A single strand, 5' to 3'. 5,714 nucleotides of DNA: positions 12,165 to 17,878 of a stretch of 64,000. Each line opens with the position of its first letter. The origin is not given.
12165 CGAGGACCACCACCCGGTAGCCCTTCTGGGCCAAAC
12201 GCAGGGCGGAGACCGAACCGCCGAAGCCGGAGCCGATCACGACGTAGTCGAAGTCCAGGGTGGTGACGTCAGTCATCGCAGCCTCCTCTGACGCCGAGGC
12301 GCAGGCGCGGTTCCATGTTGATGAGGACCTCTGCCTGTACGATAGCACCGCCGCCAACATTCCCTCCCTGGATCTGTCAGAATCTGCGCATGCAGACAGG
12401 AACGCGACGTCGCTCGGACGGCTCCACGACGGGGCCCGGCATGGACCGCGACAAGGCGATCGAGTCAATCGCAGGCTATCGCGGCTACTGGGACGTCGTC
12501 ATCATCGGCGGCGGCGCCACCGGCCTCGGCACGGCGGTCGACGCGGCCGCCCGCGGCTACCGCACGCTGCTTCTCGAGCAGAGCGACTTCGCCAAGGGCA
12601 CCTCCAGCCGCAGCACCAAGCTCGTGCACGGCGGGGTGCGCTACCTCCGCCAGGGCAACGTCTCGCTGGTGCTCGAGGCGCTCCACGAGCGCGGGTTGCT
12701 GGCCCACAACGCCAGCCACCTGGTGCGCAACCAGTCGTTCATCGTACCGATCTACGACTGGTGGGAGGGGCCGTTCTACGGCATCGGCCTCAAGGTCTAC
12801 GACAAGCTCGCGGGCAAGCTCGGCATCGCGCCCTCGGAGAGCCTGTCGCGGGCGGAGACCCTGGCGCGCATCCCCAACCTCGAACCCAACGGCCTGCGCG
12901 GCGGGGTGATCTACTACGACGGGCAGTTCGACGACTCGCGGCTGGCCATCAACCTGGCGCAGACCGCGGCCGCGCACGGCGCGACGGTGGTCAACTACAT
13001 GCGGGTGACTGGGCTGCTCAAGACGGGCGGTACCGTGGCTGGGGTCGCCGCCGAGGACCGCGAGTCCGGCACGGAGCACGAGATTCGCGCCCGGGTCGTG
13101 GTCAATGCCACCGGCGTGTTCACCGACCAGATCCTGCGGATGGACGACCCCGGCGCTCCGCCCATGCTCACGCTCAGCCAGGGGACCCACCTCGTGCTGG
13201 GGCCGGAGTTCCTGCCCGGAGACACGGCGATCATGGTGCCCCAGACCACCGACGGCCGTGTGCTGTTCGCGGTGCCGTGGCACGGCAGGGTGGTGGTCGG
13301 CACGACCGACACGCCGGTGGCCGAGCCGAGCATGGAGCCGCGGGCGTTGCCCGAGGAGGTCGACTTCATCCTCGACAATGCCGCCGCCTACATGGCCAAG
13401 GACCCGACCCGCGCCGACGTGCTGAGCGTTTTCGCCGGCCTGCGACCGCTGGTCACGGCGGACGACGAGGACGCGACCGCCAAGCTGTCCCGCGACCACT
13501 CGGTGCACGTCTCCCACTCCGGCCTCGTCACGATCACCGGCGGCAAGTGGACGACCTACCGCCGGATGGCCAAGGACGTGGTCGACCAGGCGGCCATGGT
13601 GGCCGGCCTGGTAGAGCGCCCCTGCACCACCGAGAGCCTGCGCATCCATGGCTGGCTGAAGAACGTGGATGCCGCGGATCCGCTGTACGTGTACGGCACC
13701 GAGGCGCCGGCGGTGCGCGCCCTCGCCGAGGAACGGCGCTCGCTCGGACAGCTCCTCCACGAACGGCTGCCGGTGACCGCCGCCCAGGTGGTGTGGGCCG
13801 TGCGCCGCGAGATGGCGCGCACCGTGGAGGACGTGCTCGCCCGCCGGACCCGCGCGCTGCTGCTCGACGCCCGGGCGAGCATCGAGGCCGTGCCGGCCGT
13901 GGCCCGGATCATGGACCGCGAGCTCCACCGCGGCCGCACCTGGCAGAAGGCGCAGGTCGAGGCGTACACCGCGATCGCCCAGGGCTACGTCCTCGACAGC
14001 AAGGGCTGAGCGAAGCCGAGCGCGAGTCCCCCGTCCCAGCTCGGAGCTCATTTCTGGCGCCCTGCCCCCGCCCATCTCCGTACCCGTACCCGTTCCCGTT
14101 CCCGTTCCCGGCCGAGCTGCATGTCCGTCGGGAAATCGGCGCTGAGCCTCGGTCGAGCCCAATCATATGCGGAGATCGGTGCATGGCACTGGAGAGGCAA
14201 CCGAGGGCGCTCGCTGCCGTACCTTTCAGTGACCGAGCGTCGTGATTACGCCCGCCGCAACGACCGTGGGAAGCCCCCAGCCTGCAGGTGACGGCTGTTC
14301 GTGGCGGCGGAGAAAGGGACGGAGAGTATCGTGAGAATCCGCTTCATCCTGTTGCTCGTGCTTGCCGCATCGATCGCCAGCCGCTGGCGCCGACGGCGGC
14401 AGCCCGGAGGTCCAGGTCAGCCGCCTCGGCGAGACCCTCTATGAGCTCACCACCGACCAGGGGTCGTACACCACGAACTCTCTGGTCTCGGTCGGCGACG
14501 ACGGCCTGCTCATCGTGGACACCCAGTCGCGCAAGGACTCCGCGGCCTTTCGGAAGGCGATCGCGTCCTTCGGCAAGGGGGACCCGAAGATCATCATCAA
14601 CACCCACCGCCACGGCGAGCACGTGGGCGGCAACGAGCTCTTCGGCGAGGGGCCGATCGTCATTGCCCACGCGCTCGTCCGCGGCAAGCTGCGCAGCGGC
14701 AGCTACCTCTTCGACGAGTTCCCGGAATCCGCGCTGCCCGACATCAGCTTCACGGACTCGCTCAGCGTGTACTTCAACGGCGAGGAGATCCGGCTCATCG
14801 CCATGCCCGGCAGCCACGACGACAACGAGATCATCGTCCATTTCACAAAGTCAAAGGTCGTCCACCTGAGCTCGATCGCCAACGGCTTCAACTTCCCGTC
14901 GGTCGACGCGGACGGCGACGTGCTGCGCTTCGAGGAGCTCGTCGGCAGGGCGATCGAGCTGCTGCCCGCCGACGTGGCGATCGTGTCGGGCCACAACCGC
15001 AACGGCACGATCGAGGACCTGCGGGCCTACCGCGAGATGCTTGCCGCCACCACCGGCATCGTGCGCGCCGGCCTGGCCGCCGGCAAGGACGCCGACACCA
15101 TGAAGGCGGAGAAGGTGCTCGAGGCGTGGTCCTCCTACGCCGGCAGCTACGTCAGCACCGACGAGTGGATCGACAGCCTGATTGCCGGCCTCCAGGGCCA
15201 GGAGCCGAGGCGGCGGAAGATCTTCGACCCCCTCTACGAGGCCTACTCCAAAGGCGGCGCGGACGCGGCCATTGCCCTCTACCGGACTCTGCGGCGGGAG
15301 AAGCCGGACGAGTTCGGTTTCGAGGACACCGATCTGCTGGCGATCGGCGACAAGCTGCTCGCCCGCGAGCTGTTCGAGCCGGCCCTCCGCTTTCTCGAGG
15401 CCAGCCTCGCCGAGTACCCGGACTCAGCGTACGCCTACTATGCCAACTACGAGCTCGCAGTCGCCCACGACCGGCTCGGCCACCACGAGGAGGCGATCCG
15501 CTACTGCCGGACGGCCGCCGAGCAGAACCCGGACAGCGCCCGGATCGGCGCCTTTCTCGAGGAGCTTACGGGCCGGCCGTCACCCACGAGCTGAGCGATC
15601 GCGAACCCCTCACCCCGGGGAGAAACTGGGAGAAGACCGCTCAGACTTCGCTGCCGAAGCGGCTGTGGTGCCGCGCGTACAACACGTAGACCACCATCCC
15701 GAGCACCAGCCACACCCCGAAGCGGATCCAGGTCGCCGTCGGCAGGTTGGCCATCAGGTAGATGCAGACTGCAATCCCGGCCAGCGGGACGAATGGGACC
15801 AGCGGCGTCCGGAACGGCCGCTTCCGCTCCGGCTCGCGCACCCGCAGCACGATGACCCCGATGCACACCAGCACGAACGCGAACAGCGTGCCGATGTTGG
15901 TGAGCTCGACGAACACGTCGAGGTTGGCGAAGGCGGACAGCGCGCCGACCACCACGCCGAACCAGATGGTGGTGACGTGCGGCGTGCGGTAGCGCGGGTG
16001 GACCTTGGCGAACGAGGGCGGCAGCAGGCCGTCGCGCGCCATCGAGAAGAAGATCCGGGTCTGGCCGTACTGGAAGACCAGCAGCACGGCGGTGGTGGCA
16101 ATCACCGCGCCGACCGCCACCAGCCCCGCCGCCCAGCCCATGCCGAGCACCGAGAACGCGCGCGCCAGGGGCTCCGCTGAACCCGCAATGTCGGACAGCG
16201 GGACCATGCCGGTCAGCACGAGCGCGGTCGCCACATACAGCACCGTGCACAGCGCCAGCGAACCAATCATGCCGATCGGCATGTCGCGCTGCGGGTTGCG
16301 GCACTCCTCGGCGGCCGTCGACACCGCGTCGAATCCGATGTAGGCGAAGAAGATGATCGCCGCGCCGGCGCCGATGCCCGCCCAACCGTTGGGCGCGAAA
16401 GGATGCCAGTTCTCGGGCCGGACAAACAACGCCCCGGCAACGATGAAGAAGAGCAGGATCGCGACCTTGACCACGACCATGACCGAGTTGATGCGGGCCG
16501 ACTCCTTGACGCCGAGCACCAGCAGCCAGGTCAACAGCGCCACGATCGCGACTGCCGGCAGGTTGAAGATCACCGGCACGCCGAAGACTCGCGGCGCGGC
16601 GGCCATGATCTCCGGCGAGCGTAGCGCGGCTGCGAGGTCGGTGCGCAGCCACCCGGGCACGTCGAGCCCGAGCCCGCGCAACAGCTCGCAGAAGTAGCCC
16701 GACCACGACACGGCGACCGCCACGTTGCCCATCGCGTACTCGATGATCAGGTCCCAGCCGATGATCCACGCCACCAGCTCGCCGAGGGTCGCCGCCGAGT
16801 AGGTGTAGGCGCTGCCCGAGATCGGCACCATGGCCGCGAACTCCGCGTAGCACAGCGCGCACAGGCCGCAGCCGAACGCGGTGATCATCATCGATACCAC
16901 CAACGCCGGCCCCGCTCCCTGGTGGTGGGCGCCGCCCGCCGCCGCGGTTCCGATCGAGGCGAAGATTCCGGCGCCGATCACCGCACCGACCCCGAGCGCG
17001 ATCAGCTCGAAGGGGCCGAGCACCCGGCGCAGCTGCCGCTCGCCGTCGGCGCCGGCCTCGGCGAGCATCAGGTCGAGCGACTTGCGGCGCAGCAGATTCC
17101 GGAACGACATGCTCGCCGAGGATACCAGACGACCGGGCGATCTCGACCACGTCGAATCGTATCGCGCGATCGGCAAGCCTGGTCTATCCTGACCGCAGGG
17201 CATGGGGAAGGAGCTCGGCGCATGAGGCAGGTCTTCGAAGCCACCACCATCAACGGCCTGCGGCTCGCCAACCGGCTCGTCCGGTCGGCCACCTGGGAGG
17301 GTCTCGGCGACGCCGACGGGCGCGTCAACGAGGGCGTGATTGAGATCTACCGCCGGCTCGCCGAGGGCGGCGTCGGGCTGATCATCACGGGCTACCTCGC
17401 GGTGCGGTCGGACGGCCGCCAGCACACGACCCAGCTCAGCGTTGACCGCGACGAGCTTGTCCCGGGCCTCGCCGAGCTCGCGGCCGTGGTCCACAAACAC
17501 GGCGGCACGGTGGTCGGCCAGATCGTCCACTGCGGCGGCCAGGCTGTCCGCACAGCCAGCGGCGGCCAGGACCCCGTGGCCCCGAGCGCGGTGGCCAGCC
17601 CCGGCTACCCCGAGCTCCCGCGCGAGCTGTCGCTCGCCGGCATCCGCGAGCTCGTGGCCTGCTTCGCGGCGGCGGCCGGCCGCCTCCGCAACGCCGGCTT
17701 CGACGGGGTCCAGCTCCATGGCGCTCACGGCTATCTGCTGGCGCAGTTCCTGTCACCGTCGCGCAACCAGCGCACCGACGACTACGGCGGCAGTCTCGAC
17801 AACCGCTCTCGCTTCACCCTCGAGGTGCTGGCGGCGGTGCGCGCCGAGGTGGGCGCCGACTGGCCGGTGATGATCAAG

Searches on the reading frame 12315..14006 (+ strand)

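Call 66: search_protein_families(library=pfam, max_evalue=0.0001, proteins=[window:12315-14006:+])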
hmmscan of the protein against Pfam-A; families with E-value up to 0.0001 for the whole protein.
window:12315-14006:+ (564 aa): 5 families
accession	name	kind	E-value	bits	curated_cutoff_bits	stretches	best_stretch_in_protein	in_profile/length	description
PF01266.30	DAO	-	3.4e-64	218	27.9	1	60-416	1-353/353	FAD dependent oxidoreductase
PF16901.10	DAO_C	-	5e-23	81.8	31.4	1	422-538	26-120/126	C-terminal domain of alpha-glycerophosphate oxidase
PF00890.30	FAD_binding_2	-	1.2e-12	48.2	20.4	2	60-100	1-41/414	FAD binding domain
PF12831.13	FAD_oxidored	-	5.1e-10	39.7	27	1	60-267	1-145/416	FAD dependent oxidoreductase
PF01494.25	FAD_binding_3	-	5.6e-08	32.8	22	1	60-268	3-159/349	FAD binding domain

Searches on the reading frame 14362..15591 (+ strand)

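Call 66: search_protein_families(library=pfam, max_evalue=0.0001, proteins=[window:14362-15591:+])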
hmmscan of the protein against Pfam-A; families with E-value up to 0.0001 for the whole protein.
window:14362-15591:+ (410 aa): 5 families
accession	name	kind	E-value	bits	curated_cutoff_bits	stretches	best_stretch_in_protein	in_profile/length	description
PF00753.33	Lactamase_B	-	1.3e-07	32.2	22.7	1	38-167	6-145/196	Metallo-beta-lactamase superfamily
PF14559.12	TPR_19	-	2.3e-06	28.3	25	1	333-399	2-65/68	Tetratricopeptide repeat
PF07719.23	TPR_2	-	2.6e-05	24.5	27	1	360-391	2-33/34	Tetratricopeptide repeat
PF13428.12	TPR_14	-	5.5e-05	23.9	23.5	0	363-395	5-37/44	Tetratricopeptide repeat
PF00515.34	TPR_1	-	5.8e-05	23.2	27.8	1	361-391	3-33/34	Tetratricopeptide repeat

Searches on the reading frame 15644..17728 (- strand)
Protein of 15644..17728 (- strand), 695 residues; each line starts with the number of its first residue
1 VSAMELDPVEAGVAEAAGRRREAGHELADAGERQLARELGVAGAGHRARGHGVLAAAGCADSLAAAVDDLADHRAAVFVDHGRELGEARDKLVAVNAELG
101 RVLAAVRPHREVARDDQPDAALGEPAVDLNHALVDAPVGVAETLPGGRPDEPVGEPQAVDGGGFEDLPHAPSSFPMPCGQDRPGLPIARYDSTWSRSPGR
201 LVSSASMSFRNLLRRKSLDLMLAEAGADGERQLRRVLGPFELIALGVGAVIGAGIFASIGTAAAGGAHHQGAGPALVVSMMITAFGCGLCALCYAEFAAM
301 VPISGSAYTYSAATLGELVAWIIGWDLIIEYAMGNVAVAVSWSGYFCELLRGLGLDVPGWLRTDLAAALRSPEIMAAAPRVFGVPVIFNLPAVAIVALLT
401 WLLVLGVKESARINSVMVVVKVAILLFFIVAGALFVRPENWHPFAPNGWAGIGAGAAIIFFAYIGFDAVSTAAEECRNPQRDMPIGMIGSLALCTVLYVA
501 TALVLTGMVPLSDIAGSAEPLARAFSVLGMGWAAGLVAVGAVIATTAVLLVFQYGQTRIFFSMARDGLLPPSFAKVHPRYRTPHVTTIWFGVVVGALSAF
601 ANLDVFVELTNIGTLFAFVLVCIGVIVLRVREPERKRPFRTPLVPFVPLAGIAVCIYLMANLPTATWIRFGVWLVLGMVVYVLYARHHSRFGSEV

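Call 66: search_protein_families(library=pfam, max_evalue=0.0001, proteins=[window:15644-17728:-])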
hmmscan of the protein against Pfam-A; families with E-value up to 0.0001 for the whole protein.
window:15644-17728:- (695 aa): 3 families
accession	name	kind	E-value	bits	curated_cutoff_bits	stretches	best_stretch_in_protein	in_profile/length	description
PF13520.12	AA_permease_2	-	1.8e-64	218.7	27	1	237-662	1-404/427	Amino acid permease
PF00324.27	AA_permease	-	5.1e-37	128.1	24.6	1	244-659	4-417/470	Amino acid permease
PF13906.12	AA_permease_C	-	7.1e-20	71.3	27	1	639-689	1-51/51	C-terminus of AA_permease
